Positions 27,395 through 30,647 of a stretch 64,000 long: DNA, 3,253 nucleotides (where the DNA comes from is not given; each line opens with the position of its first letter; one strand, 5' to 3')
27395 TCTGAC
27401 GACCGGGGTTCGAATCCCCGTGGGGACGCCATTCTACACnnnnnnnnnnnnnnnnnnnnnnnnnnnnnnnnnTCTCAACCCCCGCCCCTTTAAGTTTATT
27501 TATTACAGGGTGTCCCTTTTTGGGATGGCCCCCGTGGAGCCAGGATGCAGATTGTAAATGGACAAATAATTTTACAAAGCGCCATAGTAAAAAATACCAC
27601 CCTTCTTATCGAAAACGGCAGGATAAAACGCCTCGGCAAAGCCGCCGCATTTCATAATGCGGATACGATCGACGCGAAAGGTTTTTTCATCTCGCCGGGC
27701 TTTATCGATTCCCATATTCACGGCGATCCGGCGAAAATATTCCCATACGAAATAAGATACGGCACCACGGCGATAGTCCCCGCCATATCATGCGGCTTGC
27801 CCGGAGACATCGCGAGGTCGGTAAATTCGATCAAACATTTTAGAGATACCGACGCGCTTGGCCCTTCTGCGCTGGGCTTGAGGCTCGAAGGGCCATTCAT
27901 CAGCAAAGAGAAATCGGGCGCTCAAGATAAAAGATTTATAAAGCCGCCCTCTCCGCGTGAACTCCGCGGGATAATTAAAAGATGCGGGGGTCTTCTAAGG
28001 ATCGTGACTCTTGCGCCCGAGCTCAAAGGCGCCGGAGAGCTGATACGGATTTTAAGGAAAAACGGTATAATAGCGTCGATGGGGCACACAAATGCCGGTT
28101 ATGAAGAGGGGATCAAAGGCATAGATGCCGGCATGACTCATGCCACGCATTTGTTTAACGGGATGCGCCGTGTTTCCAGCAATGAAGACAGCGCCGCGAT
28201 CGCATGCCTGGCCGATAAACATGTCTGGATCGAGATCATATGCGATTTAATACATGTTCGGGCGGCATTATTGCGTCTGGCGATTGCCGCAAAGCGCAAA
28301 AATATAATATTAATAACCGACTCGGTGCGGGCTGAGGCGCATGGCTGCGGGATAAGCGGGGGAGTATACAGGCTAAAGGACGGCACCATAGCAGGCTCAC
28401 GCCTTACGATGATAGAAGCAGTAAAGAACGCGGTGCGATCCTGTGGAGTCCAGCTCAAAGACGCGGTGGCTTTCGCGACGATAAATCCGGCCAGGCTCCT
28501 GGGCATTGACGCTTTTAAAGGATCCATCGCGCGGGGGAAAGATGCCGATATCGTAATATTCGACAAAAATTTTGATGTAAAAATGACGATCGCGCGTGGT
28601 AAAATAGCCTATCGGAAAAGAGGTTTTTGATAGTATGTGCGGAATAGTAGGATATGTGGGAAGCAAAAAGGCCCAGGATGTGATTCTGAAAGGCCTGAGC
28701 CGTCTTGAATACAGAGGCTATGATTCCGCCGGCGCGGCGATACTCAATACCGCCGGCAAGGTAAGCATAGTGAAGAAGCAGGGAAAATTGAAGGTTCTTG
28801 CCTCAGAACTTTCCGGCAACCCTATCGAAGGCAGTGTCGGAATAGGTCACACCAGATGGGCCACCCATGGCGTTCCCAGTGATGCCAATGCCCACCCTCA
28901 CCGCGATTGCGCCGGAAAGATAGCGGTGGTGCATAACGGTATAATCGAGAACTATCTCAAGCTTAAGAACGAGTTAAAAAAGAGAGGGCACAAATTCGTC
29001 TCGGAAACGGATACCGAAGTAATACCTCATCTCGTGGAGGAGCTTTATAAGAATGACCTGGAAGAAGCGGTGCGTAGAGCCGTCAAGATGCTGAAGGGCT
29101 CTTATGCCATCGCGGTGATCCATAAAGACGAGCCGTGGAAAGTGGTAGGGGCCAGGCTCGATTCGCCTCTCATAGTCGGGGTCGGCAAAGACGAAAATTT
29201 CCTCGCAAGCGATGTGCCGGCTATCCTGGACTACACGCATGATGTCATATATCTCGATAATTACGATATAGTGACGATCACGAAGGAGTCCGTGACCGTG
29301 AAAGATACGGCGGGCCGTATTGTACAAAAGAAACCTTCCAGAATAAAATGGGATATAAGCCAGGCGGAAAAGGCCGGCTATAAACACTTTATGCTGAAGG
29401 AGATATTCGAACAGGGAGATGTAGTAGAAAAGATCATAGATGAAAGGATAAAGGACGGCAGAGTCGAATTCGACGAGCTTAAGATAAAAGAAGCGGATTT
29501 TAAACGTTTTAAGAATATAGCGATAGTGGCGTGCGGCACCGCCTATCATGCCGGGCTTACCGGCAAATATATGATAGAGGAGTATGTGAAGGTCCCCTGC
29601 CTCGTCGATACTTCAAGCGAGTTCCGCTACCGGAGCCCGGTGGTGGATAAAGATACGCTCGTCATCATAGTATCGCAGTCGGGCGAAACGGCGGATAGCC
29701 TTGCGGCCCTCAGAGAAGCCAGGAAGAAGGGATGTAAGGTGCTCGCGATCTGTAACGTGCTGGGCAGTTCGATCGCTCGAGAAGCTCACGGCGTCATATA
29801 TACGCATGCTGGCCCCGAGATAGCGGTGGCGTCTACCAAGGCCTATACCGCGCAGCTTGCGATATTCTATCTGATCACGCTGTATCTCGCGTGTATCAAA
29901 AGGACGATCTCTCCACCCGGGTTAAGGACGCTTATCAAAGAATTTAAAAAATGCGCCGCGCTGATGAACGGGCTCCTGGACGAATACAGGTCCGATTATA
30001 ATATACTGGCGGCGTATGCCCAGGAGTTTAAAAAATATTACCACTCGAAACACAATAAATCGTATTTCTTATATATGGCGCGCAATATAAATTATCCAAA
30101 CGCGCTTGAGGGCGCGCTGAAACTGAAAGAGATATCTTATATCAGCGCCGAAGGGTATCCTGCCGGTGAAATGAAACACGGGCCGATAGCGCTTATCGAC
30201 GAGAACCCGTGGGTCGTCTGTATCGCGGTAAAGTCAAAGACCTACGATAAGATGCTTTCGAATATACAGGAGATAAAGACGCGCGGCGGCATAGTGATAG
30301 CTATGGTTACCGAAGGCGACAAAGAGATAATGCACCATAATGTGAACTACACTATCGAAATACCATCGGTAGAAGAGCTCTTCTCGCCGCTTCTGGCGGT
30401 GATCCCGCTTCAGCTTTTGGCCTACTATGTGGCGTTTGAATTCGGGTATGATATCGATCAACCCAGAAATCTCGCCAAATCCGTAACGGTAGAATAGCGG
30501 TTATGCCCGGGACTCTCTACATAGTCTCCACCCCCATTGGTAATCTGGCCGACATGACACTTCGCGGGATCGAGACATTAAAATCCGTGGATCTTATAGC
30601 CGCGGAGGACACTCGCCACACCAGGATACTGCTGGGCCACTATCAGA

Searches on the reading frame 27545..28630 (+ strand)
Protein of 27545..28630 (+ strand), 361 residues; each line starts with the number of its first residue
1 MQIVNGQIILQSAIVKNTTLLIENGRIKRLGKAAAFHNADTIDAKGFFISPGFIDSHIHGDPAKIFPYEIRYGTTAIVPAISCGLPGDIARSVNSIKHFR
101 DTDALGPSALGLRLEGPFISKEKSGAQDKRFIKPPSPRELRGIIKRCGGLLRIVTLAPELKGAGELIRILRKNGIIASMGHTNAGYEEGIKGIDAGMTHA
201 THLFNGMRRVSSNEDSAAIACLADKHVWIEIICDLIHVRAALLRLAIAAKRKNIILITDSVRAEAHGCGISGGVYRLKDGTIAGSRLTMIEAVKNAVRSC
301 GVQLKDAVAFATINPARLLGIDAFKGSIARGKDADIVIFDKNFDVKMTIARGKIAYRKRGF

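Call 80: search_protein_families(library=pfam, proteins=[window:27545-28630:+], max_evalue=0.001)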
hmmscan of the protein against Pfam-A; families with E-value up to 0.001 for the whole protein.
window:27545-28630:+ (361 aa): 2 families
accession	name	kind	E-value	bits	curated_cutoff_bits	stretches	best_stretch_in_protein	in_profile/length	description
PF01979.26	Amidohydro_1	-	3e-24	86.4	25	1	48-354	1-344/345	Amidohydrolase family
PF07969.17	Amidohydro_3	-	2.9e-14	53.9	29.7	2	302-344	407-449/472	Amidohydrolase family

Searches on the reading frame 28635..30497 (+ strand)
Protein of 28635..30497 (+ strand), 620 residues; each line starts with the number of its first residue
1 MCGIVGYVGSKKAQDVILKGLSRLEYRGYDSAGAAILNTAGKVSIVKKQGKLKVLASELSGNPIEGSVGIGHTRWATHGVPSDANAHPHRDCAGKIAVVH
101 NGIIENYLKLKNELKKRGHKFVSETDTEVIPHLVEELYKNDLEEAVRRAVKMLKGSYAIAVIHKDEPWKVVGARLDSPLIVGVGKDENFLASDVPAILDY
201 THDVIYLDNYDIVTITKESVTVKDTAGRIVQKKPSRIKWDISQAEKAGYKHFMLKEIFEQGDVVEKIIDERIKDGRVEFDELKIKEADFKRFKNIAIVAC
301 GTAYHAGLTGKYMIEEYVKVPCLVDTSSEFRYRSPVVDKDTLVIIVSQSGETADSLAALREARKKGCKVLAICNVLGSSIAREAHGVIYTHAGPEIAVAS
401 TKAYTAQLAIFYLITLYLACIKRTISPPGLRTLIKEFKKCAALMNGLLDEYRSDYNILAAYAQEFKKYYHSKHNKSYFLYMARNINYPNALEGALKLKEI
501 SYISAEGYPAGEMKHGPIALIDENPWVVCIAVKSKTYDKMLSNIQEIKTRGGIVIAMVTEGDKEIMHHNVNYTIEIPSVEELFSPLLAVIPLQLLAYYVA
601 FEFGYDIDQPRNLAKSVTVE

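Call 80: search_protein_families(library=pfam, proteins=[window:28635-30497:+], max_evalue=0.001)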
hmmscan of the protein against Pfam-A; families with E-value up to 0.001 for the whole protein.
window:28635-30497:+ (620 aa): 5 families
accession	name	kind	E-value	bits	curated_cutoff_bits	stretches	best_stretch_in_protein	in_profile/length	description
PF01380.27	SIS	-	1.6e-52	177.2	25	2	293-414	6-128/131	SIS domain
PF13522.11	GATase_6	-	5.3e-20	72.2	27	1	64-184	8-121/130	Glutamine amidotransferase domain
PF13537.11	GATase_7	-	2.3e-17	63.6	25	1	76-198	5-122/123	Glutamine amidotransferase domain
PF13580.11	SIS_2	-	6.1e-05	23.5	27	1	329-372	94-136/138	SIS domain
PF13230.11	GATase_4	-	0.00015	21.3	23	1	58-141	62-145/272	Glutamine amidotransferases class-II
